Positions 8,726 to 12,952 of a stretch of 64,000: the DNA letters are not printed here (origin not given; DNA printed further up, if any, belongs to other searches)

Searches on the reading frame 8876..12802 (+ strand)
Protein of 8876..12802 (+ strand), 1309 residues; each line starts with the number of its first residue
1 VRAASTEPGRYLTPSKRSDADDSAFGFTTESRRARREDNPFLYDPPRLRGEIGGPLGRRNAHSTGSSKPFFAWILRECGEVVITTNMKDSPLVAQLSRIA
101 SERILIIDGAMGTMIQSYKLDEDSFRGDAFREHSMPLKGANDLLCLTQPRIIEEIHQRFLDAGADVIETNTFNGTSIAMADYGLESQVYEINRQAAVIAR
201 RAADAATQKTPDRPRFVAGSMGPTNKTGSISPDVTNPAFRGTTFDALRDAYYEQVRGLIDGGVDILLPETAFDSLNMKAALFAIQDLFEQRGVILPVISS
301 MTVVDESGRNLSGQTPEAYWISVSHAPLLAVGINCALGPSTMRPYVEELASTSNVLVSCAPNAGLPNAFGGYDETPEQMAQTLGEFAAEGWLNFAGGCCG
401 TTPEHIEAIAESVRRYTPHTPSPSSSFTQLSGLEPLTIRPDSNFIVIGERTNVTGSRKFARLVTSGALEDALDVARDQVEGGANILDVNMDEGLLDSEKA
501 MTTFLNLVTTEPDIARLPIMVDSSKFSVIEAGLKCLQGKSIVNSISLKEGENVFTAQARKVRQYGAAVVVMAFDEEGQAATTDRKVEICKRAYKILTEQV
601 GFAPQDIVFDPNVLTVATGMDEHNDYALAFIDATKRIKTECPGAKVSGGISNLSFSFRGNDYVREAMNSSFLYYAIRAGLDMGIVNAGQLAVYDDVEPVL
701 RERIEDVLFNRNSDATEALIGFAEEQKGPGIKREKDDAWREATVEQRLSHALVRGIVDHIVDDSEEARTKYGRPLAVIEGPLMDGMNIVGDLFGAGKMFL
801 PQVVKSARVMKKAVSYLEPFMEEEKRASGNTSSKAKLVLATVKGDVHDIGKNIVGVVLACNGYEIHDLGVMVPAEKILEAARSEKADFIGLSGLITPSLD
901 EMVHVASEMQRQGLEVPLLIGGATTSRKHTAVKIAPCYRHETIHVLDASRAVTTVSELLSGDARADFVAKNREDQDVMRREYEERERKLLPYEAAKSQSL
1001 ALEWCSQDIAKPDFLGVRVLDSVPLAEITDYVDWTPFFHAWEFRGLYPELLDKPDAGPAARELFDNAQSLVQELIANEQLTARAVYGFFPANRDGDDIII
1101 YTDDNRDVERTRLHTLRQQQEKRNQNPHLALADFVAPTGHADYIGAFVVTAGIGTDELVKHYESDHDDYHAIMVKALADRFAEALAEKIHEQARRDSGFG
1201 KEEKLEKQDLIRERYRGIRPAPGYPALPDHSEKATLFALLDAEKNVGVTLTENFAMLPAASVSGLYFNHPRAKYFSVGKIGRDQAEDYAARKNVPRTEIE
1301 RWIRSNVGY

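Call 69: search_protein_families(library=pfam, proteins=[window:8876-12802:+], max_evalue=0.00001)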
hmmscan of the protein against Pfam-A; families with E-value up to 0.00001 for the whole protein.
window:8876-12802:+ (1309 aa): 5 families
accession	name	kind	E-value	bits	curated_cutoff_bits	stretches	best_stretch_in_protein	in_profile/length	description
PF02965.22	Met_synt_B12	-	7.1e-117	390.1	25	1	1025-1293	2-273/273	Vitamin B12 dependent methionine synthase, activation domain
PF02574.22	S-methyl_trans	-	1.7e-94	317.3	22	1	105-413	1-283/283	Homocysteine S-methyltransferase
PF00809.28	Pterin_bind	-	4.8e-60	203.7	25.5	1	448-686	1-244/244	Pterin binding enzyme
PF02607.22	B12-binding_2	-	6.1e-25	87.7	23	1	744-818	1-74/74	B12 binding domain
PF02310.24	B12-binding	-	5.2e-21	75.1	32.1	1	836-925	2-93/121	B12 binding domain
